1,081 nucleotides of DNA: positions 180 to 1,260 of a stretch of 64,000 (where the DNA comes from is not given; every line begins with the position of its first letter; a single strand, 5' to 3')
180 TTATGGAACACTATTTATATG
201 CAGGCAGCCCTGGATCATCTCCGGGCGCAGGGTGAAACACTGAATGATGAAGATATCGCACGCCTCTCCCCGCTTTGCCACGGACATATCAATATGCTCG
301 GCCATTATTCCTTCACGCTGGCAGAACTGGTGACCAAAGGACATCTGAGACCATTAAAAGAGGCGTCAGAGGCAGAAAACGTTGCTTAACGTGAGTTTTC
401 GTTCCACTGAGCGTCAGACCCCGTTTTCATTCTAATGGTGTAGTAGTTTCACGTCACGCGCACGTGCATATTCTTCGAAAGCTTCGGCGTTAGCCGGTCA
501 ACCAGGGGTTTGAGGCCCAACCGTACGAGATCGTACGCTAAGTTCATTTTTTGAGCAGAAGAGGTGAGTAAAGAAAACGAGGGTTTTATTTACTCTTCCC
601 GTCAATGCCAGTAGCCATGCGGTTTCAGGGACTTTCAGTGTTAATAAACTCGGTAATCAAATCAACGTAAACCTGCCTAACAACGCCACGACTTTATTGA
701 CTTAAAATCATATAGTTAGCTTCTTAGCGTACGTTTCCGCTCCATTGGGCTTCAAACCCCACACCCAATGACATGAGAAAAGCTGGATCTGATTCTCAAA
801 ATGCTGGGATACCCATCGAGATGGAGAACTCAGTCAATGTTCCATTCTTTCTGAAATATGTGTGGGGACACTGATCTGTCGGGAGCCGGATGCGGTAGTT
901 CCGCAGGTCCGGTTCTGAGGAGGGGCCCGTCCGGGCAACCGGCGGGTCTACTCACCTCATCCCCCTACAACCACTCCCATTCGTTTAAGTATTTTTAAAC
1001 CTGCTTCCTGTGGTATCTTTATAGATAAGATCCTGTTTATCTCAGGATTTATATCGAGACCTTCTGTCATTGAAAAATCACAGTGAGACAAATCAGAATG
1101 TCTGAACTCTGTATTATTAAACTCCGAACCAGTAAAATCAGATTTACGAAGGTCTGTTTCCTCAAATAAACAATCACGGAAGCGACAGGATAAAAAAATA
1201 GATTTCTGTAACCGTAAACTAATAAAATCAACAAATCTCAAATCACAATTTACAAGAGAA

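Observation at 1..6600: Complete microcin B17 operon lies ~500 bp from a Tn3 end, with an unexplained spacer after mcbG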

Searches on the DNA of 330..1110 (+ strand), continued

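Call 84: search_dna_similar(query=window:423-1110:+, collection=ecoli_genomes, mode=near, max_rows=30, rows=spread)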
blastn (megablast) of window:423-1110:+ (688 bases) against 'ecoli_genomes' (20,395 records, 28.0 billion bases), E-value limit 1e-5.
Records with a match: 253; places in all: 279; records where one place covers at least 80% of the query: 105.
Genomes with a match: 243 of 5426; with a place that covers at least 80% of the query: 103. Places per genome that has any: lowest 1, median 1, highest 8. On chromosomes: 11 places; on plasmids: 268.
Best place of each record, by identity: >=99% 178; 95-99% 13; 90-95% 52; 80-90% 10.
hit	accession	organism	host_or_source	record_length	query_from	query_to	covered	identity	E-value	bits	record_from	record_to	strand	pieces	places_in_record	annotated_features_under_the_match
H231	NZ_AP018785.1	Escherichia coli strain SK1144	-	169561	1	688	100%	100.0%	0e+0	1271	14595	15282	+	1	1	pentapeptide repeat-containing protein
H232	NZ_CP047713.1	Escherichia coli strain Eco-15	not applicable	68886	1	688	100%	100.0%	0e+0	1271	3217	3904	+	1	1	pentapeptide repeat-containing protein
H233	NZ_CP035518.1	Escherichia coli strain U14A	Homo sapiens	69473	1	688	100%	100.0%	0e+0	1271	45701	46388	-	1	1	pentapeptide repeat-containing protein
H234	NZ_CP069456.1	Escherichia coli strain FDAARGOS_1254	Homo sapiens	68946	1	688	100%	100.0%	0e+0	1271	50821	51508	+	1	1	pentapeptide repeat-containing protein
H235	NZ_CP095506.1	Escherichia coli strain GN02050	Homo sapiens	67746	1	688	100%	100.0%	0e+0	1271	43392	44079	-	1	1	pentapeptide repeat-containing protein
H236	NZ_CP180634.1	Escherichia coli strain CUPS TF 6/1_01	Pig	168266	1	688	100%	100.0%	0e+0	1271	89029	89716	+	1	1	pentapeptide repeat-containing protein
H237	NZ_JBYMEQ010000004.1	Escherichia coli strain 23753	Homo sapiens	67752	1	688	100%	100.0%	0e+0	1271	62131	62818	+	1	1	pentapeptide repeat-containing protein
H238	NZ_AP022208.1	Escherichia coli strain WP7-S18-ESBL-09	-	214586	1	688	100%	99.7%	0e+0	1260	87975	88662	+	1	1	pentapeptide repeat-containing protein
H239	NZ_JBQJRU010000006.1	Escherichia coli strain 2020N21-110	Homo sapiens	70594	1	688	100%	99.7%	0e+0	1260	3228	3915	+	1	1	pentapeptide repeat-containing protein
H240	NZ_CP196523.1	Escherichia coli strain S931B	Homo sapiens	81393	1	688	100%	99.7%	0e+0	1260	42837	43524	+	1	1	pentapeptide repeat-containing protein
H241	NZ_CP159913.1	Escherichia coli strain EC554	Homo sapiens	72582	1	688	100%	99.6%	0e+0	1254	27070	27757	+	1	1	pentapeptide repeat-containing protein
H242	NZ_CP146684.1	Escherichia coli strain MS 196-1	Homo sapiens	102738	81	688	88%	100.0%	0e+0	1123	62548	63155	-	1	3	pentapeptide repeat-containing protein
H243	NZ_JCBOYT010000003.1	Escherichia coli strain KP63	Homo sapiens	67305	126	688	82%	100.0%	0e+0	1040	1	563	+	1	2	pentapeptide repeat-containing protein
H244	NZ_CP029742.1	Escherichia coli strain AR_0085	missing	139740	369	688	47%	99.7%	5e-164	586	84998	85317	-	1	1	pentapeptide repeat-containing protein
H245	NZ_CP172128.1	Escherichia coli strain GF43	chicken meat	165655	369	688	47%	99.7%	5e-164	586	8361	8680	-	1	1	pentapeptide repeat-containing protein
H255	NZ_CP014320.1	Escherichia coli JJ1887 strain JJ1887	Homo sapiens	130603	339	544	30%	93.2%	6e-79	303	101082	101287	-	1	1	ltrA: group II intron reverse transcriptase/maturase | yacA: type II toxin-antitoxin system antitoxin YacA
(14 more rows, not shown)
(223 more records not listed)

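Call 85: get_annotated_region(hit=H255, flank=3500)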
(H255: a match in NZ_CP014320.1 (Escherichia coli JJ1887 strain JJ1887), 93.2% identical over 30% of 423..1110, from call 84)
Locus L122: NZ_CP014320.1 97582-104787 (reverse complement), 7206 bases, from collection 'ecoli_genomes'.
description: Escherichia coli JJ1887 plasmid pJJ1887-5, complete sequence
organism: Escherichia coli JJ1887 strain JJ1887 (NCBI taxid 1355101)
replicon: plasmid pJJ1887-5; assembly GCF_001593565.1
host: Homo sapiens; source: not collected; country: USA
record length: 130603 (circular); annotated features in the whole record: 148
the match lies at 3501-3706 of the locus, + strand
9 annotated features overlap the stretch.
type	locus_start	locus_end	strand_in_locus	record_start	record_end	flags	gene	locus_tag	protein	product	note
CDS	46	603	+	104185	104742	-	-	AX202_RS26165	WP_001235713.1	recombinase family protein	-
CDS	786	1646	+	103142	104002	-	-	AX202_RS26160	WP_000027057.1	broad-spectrum class A beta-lactamase TEM-1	-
CDS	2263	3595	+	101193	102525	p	ltrA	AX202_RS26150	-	group II intron reverse transcriptase/maturase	frameshifted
CDS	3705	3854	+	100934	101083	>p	yacA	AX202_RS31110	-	type II toxin-antitoxin system antitoxin YacA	incomplete; partial in the middle of a contig; missing N-terminus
CDS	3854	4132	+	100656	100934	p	yacB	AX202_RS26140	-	type II toxin-antitoxin system toxin YacB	internal stop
CDS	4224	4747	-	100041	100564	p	-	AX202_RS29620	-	IS1 family transposase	frameshifted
CDS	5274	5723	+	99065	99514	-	-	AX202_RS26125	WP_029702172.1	hypothetical protein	-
CDS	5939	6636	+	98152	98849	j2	-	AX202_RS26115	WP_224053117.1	IS1 family transposase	programmed frameshift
CDS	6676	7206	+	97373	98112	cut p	-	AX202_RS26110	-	tyrosine-type recombinase/integrase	frameshifted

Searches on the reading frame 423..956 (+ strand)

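Call 50: search_protein_families(library=ncbifam, proteins=[L002:2763-4094:+])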
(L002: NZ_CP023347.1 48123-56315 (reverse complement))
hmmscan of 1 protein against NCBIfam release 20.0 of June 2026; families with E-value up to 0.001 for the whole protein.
L002:2763-4094:+ (443 aa): 6 families
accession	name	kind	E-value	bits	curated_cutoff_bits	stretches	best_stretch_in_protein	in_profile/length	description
TIGR04416.1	group_II_RT_mat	equivalog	2.9e-94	316.1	300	1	40-410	2-352/353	group II intron reverse transcriptase/maturase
NF041746.1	Drt2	equivalog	8.4e-14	51.6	390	1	210-324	216-320/416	antiviral reverse transcriptase Drt2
NF038233.2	retron_St85_RT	exception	2.3e-13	50.1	235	1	92-288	27-204/289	retron St85 family RNA-directed DNA polymerase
NF041747.1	Drt3a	equivalog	7.1e-13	48.7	200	1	159-330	109-267/412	antiviral reverse transcriptase Drt3a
NF042941.1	Retron_TIR_antiphage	equivalog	1.1e-09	37.6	600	1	94-275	33-193/464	TIR domain-containing anti-phage reverse transcriptase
NF038237.1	retron_Ec67_fus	exception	2e-07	29.8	450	1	94-268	41-207/572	retron Ec67 family RNA-directed DNA polymerase/endonuclease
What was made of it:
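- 761..956 (+): 3'-terminal 196 nt of a group II intron (about nt 1716-1911 of a 1911-nt intron). It holds the last ~31 codons of the RT/maturase ORF (TGG>TGA nonsense at 774-776, natural stop 852-854), then domain V (~883-916) and domain VI (~918-954). The IEP of the full copy scores 316 bits on TIGR04416 (call 50).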

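Call 83: search_protein_families(library=pfam, proteins=[L002:2763-4094:+], max_evalue=0.001)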
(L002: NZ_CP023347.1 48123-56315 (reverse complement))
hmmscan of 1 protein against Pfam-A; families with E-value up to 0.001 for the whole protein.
L002:2763-4094:+ (443 aa): 2 families
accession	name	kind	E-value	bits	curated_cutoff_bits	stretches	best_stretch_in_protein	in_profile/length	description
PF00078.32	RVT_1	-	2.3e-30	106.3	29.6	1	95-324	1-204/205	Reverse transcriptase (RNA-dependent DNA polymerase)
PF08388.16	GIIM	-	0.00035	20.9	23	0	364-419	20-75/80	Group II intron, maturase-specific domain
